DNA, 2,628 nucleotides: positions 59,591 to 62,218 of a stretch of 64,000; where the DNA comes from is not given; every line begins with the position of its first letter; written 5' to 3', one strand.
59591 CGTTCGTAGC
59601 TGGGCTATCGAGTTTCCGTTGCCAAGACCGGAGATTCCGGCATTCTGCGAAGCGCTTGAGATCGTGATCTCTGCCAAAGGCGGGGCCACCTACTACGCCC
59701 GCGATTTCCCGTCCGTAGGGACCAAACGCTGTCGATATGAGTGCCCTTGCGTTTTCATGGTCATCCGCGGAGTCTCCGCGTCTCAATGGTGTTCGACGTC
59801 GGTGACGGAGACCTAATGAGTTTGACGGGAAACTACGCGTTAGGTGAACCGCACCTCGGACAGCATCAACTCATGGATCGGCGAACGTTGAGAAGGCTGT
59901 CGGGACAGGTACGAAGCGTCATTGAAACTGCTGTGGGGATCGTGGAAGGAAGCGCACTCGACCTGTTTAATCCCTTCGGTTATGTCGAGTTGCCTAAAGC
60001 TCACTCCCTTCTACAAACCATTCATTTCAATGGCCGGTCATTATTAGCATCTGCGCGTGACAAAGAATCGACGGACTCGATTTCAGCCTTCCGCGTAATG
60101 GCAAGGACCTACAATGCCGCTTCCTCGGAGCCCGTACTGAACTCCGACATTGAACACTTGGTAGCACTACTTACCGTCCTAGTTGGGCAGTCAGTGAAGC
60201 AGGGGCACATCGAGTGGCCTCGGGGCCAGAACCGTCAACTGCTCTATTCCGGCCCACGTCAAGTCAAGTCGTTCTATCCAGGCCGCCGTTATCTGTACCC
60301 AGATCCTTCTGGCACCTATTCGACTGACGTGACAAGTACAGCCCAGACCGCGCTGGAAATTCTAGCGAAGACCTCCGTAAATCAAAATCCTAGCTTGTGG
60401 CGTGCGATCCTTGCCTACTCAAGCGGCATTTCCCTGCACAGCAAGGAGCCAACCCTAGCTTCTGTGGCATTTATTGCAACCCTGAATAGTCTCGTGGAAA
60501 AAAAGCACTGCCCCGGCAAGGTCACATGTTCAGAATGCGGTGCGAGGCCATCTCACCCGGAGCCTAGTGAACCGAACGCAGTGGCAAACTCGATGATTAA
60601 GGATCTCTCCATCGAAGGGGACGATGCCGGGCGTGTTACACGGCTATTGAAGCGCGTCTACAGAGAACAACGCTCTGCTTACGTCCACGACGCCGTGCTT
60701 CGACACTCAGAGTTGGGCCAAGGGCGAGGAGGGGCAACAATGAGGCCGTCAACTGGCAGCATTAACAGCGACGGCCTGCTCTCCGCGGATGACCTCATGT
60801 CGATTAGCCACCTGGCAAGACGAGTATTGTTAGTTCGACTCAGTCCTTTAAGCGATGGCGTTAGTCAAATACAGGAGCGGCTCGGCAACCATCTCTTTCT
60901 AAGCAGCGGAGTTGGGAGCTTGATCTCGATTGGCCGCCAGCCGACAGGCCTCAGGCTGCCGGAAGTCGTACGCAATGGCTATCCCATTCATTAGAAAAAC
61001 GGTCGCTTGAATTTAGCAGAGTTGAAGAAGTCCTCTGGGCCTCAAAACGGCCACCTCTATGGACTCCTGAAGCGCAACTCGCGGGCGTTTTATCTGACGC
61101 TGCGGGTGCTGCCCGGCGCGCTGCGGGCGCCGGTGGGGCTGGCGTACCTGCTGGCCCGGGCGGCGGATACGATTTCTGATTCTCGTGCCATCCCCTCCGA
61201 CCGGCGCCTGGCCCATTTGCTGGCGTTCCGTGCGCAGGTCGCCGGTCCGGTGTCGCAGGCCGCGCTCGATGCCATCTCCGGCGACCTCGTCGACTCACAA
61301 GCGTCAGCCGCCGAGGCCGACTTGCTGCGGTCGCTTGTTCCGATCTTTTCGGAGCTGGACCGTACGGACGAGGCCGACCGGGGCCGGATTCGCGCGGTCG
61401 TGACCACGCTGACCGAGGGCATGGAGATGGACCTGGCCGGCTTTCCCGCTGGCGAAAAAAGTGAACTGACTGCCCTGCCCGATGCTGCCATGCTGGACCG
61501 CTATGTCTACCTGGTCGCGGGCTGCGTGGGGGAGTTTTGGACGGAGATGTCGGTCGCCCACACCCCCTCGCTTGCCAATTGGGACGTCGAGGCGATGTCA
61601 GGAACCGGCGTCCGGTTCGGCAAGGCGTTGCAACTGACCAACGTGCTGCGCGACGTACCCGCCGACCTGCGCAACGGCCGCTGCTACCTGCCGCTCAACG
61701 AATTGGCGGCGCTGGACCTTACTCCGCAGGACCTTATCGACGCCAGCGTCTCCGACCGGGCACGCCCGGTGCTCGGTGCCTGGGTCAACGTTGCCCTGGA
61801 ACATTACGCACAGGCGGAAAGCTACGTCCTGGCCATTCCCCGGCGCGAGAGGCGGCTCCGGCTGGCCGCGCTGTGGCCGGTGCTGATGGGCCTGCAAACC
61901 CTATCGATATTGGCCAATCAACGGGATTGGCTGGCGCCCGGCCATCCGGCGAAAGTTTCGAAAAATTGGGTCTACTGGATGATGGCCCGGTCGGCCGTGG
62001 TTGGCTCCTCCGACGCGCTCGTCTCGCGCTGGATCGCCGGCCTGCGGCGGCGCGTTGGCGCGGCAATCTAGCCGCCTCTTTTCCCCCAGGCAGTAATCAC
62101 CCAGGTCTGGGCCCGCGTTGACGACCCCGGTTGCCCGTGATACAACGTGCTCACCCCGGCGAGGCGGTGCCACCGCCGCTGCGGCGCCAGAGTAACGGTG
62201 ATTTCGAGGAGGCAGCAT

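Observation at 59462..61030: Low-GC islet with a translationally coupled orphan gene pair; the large protein has a HEPN-type Rx4H motif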

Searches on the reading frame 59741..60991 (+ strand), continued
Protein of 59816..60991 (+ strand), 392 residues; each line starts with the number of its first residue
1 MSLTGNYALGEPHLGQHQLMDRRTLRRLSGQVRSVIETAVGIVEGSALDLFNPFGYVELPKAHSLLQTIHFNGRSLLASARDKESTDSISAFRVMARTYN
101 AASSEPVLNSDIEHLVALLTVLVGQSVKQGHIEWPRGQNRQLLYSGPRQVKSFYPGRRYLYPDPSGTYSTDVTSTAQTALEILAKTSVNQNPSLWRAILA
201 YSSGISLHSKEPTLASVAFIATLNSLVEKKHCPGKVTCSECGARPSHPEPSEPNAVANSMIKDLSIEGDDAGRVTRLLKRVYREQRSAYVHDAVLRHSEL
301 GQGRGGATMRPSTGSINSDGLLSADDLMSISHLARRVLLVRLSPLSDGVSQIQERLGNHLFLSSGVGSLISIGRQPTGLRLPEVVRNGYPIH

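Call 93: find_encoding_contigs(protein=P0021, flank=8000, max_places=2)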
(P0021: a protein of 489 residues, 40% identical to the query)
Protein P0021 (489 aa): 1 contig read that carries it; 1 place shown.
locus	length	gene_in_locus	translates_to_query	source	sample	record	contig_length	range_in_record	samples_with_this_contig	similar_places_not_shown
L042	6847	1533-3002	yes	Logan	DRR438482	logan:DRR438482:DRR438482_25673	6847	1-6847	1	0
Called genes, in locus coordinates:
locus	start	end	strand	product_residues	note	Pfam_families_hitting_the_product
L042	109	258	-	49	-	-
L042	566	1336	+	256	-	PF18735:HEPN_RiboL-PSP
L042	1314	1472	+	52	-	-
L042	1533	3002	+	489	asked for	-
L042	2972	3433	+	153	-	-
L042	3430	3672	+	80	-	PF13560:HTH_31 (weak), PF01381:HTH_3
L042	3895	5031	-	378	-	-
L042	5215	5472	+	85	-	-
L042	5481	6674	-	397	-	PF16697:Yop-YscD_cpl, PF00498:FHA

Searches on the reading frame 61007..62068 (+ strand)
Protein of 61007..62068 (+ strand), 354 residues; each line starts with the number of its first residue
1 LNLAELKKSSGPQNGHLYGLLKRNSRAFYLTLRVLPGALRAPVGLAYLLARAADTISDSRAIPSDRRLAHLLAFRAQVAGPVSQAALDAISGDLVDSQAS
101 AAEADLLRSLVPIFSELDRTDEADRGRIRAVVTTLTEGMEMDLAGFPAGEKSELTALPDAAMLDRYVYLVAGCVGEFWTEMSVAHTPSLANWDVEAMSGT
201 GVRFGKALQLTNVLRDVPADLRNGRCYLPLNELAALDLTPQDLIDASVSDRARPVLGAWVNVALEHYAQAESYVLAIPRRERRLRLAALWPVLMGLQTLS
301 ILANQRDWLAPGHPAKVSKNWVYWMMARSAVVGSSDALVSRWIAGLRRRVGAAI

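Call 5: search_protein_families(library=pfam, proteins=[window:61007-62068:+], max_evalue=1)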
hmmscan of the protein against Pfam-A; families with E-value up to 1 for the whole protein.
window:61007-62068:+ (354 aa): 1 family
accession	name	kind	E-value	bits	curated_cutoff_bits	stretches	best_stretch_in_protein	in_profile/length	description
PF00494.24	SQS_PSY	-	6e-53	180.7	26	1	21-319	1-261/263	Squalene/phytoene synthase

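Call 17: find_related_loci(query=window:61007-62068:+, collection=genome_contigs, flank=10000)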
Query window:61007-62068:+ (354 aa) in genome_contigs; peptide patterns used: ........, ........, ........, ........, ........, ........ (x = any residue, [..] = any of these).
519 stretches matched a pattern; 20 encode a relative of the query (tblastn E <= 1e-3); 20 distinct loci.
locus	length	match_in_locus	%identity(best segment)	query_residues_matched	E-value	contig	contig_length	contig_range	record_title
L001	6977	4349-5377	77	14-353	1e-156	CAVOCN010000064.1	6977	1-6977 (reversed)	MAG: Dehalococcoidia bacterium isolate CBN3_323.20 genome assembly, contig: Ga0302135_10006078, whole genome shotgun seq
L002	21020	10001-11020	69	14-353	4e-153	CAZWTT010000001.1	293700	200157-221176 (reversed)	MAG TPA_asm: uncultured Dehalococcoidia bacterium isolate SRP308112_co1_417 genome assembly, contig: NODE_1_length_29370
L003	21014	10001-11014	65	17-354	4e-142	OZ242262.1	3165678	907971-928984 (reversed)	MAG: Dehalococcoidia bacterium isolate ad06fa00-f9d4-4df5-aac3-c9777a52e3f0 genome assembly, chromosome: 1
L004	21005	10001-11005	67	20-354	2e-139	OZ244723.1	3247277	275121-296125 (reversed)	MAG: Dehalococcoidia bacterium isolate 760011ba-b86d-4164-aa55-395d04384f54 genome assembly, chromosome: 1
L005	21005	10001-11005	66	20-354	2e-137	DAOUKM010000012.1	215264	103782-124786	MAG TPA_asm: Dehalococcoidia bacterium isolate S5_329 k113_100310, whole genome shotgun sequence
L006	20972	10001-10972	66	20-343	2e-136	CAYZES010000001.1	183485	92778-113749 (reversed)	MAG TPA_asm: uncultured Dehalococcoidia bacterium isolate SRP109090_co1_262 genome assembly, contig: NODE_49_length_1834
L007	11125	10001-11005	59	20-354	1e-120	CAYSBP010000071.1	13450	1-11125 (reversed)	MAG TPA_asm: uncultured Planctomycetia bacterium isolate binchicken_co86_145 genome assembly, contig: NODE_1462_length_1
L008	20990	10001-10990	59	17-354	8e-118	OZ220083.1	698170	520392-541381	MAG: Dehalococcoidia bacterium isolate 04bbb1fd-b304-46d8-a6aa-ea4a1f3e4c6b genome assembly, chromosome: 28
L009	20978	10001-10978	59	17-350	8e-117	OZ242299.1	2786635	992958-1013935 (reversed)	MAG: Dehalococcoidia bacterium isolate bf0c3db4-aa9a-4590-80fe-59eb253c834e genome assembly, chromosome: 1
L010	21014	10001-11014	57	17-354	2e-115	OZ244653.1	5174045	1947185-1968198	MAG: bacterium isolate 39c32cc5-dc70-4d00-b26d-4165b0e321b9 genome assembly, chromosome: 1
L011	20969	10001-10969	60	20-343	3e-112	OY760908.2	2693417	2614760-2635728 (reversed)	MAG: Dehalococcoidia bacterium isolate 99511b8e-fdeb-40b8-a9fc-769d5cc020c2 genome assembly, chromosome: 1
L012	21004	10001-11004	60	20-354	4e-111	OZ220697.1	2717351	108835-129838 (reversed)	MAG: Dehalococcoidia bacterium isolate 552d0281-56ae-4b1c-9010-7409b7828556 genome assembly, chromosome: 1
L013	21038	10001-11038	55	9-353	1e-110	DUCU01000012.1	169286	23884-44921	MAG TPA_asm: Dehalococcoidia bacterium isolate UWMA-0337 NODE_118_length_169286_cov_0.184246, whole genome shotgun seque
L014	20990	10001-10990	58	17-354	6e-109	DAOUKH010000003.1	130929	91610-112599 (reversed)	MAG TPA_asm: Dehalococcoidia bacterium isolate S5_318 k113_3627, whole genome shotgun sequence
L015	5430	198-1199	53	20-354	2e-99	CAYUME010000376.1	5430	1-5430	MAG TPA_asm: uncultured Planctomycetia bacterium isolate SRP319275_co4_33 genome assembly, contig: NODE_12567_length_543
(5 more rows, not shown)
